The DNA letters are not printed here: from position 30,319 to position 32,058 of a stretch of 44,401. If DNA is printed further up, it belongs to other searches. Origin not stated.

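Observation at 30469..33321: Polytopic membrane domain fused in-frame to a MurJ/MviN-type flippase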

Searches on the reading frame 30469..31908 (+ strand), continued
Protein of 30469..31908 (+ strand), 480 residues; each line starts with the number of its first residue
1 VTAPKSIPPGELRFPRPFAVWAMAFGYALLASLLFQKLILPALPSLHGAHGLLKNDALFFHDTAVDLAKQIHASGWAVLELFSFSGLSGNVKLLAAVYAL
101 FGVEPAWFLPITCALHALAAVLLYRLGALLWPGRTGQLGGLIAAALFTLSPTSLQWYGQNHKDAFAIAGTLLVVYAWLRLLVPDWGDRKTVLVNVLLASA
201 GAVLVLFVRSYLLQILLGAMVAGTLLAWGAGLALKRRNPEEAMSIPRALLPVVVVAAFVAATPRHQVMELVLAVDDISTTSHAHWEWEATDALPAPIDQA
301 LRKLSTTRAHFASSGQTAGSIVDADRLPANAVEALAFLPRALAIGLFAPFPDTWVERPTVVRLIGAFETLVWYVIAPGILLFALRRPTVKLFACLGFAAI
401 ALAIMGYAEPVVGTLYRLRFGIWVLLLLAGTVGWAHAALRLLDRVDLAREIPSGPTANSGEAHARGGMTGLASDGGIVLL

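Call 89: search_protein_families(library=ncbifam, proteins=[L047:6201-7109:+, L047:7112-8044:+, L047:12719-13858:+, L047:13833-14438:+], max_evalue=0.0001)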
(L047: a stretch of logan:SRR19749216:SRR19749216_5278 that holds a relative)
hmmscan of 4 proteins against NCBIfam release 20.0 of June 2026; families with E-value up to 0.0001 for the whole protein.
L047:6201-7109:+ (303 aa): 11 families
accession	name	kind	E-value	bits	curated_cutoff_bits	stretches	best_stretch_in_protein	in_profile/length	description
NF038299.1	EPS_HpsN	equivalog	1.5e-17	63.6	425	1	2-225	2-223/317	hormogonium polysaccharide biosynthesis glycosyltransferase HpsN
TIGR03111.1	glyc2_xrt_Gpos1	hypoth_equivalog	3.9e-11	42.4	363.95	1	2-229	50-271/439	TIGR03111 family XrtG-associated glycosyltransferase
NF041875.1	EPS_EpsD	equivalog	1.2e-09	38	370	1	5-223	3-207/325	exopolysaccharide biosynthesis glycosyltransferase EpsD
NF038302.1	EPS_HpsE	equivalog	2.3e-09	36.7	300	1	1-117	1-119/307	hormogonium polysaccharide biosynthesis glycosyltransferase HpsE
TIGR03965.1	mycofact_glyco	equivalog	5.3e-08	32.2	280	1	2-222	75-280/467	mycofactocin biosynthesis glycosyltransferase MftF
NF050050.1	ProtGlycPglI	equivalog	6.8e-07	28.9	500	1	3-97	4-96/306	GalNAc(5)-diNAcBac-PP-undecaprenol beta-1,3-glucosyltransferase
NF041394.1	GtaseAglG_Halo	equivalog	4.3e-06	26.2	440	1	9-222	11-215/304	glucosyl-dolichyl phosphate glucuronosyltransferase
TIGR04440.1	glyco_TIGR04440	domain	8e-06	25.7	70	1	3-124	2-121/215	TIGR00180 family glycosyltransferase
NF047683.1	TeichurnBiosyTuaG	equivalog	1.8e-05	24.6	400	1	3-102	8-104/252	teichuronic acid biosynthesis protein TuaG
NF007453.0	PRK10018.1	equivalog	3.6e-05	23.6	382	0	3-95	8-97/280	colanic acid biosynthesis glycosyltransferase WcaA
TIGR04017.1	WcaA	equivalog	4.5e-05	23.2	495.75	0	4-95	8-96/279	colanic acid biosynthesis glycosyltransferase WcaA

L047:7112-8044:+ (311 aa): 9 families
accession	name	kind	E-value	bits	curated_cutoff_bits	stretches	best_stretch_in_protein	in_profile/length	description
TIGR04180.1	EDH_00030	hypoth_equivalog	1.5e-10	40.7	475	1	5-161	2-171/297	NAD-dependent 4,6-dehydratase LegB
TIGR01179.1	galE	equivalog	2.1e-10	40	262.3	1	5-172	3-183/332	UDP-glucose 4-epimerase GalE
TIGR03466.1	HpnA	hypoth_equivalog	2.6e-09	36.4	367.65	1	4-167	3-172/327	hopanoid-associated sugar epimerase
TIGR01777.1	yfcH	hypoth_equivalog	7.3e-09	35.6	207.35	1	5-169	2-169/292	TIGR01777 family oxidoreductase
NF050030.1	thlkprotThyD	equivalog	7.8e-08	31.8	400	1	1-207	1-214/305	thylakoid membrane protein ThyD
NF052578.1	StrlDmthSdmBMthl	equivalog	9.5e-06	25.6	600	1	4-271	3-272/328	sterol demethylase protein SdmB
NF047837.1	UDPAcbARedWbcJ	equivalog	3.8e-05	22.8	500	0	117-174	84-142/372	UDP-2-acetamido-2,6-beta-L-arabino-hexul-4-ose reductase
NF042423.1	oxyalk_red_Shew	equivalog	5.1e-05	22.5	580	1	3-167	10-176/331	2-alkyl-3-oxoalkanoate reductase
TIGR01214.1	rmlD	equivalog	8.5e-05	21.8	224.05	0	5-169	3-154/285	dTDP-4-dehydrorhamnose reductase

L047:12719-13858:+ (380 aa): 36 families (the best 25 are shown)
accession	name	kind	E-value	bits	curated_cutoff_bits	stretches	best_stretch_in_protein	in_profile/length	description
TIGR03088.1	stp2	hypoth_equivalog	2.3e-32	112.5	409.05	1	30-374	30-372/374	TIGR03088 family PEP-CTERM/XrtA system glycosyltransferase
NF047684.1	TeichurnBiosyTuaC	equivalog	5.5e-28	98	550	1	176-374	192-388/391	teichuronic acid biosynthesis protein TuaC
TIGR03999.1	thiol_BshA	equivalog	5.9e-26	91.3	273.7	1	178-375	176-373/375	N-acetyl-alpha-D-glucosaminyl L-malate synthase BshA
TIGR03449.1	mycothiol_MshA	equivalog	2.7e-23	82.5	462.5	1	142-373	165-401/406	D-inositol-3-phosphate glycosyltransferase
NF053787.1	GlcN_PG_synth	equivalog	5.5e-23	81.4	480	1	177-373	172-357/361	N-acetylglucosaminyl phosphatidylglycerol synthase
TIGR02149.1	glgA_Coryne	subfamily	2e-21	76.6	302.4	1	150-374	154-389/391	glycogen synthase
NF041876.1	EPS_EpsE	equivalog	2.4e-20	73.2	400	1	176-363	193-384/389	exopolysaccharide biosynthesis GT4 family glycosyltransferase EpsE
NF038298.1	EPS_HpsO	equivalog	1.1e-19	70.5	575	1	177-374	177-386/388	hormogonium polysaccharide biosynthesis glycosyltransferase HpsO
NF046085.1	XrtY_assoc_Gly1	equivalog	1.8e-17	63.3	400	1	188-375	204-384/387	XrtY-associated glycosyltransferase XYAG1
NF038295.1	EPS_HpsP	equivalog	1e-16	61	550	1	143-374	148-386/388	hormogonium polysaccharide biosynthesis glycosyltransferase HpsP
TIGR04157.1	glyco_rSAM_CFB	subfamily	2.1e-15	56.7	400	1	144-372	172-406/406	TIGR04157 family glycosyltransferase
NF007396.0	PRK09922.1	equivalog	2.4e-14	53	385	1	203-342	182-328/361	lipopolysaccharide 1,6-galactosyltransferase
NF012028.0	PRK15484.1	subfamily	3.2e-14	52.8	618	1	177-361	169-364/380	lipopolysaccharide N-acetylglucosaminyltransferase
TIGR04047.1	MSMEG_0565_glyc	hypoth_equivalog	2.7e-13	49.8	259.85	1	176-372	166-371/373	MSMEG_0565 family glycosyltransferase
TIGR04063.1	stp3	hypoth_equivalog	1e-12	47.7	442.05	1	175-373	186-393/397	TIGR04063 family PEP-CTERM/XrtA system glycosyltransferase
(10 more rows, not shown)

L047:13833-14438:+ (202 aa): 10 families
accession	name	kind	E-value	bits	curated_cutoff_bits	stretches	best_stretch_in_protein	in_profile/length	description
TIGR03025.1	EPS_sugtrans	subfamily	3.5e-69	234.2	295.55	1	2-184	254-443/445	exopolysaccharide biosynthesis polyprenyl glycosylphosphotransferase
TIGR03023.1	WcaJ_sugtrans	equivalog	2.3e-58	198.6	410.75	1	2-182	259-449/453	undecaprenyl-phosphate glucose phosphotransferase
TIGR03022.1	WbaP_sugtrans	subfamily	3.4e-50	171.6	403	2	78-184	348-454/456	undecaprenyl-phosphate galactose phosphotransferase WbaP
TIGR03013.1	EpsB_2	subfamily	2.8e-46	158.5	393.35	1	2-184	251-441/443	TIGR03013 family XrtA/PEP-CTERM system glycosyltransferase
NF052601.1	undeca_RfbP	equivalog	1.6e-43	148.7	330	2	77-182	133-238/244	undecaprenyl-phosphate galactose phosphotransferase family protein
NF041877.1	EPS_EpsZ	equivalog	2.4e-37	128.7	800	1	6-186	266-459/459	exopolysaccharide biosynthesis polyisoprenyl-phosphate hexose-1-phosphate transferase EpsZ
NF007518.0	PRK10124.1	equivalog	2.3e-35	122.2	684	1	3-181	271-459/464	undecaprenyl-phosphate glucose phosphotransferase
NF050817.1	PolSacchBiosHfsE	equivalog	1e-33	116.8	750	1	5-177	271-457/467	polysaccharide biosynthesis protein HfsE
NF011751.0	PRK15204.1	equivalog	2.6e-32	112.1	907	1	77-184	367-474/476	undecaprenyl-phosphate galactose phosphotransferase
NF045514.1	glycotran_HepC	equivalog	1.9e-16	60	140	1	4-115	115-214/220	heterocyst development glycosyltransferase HepC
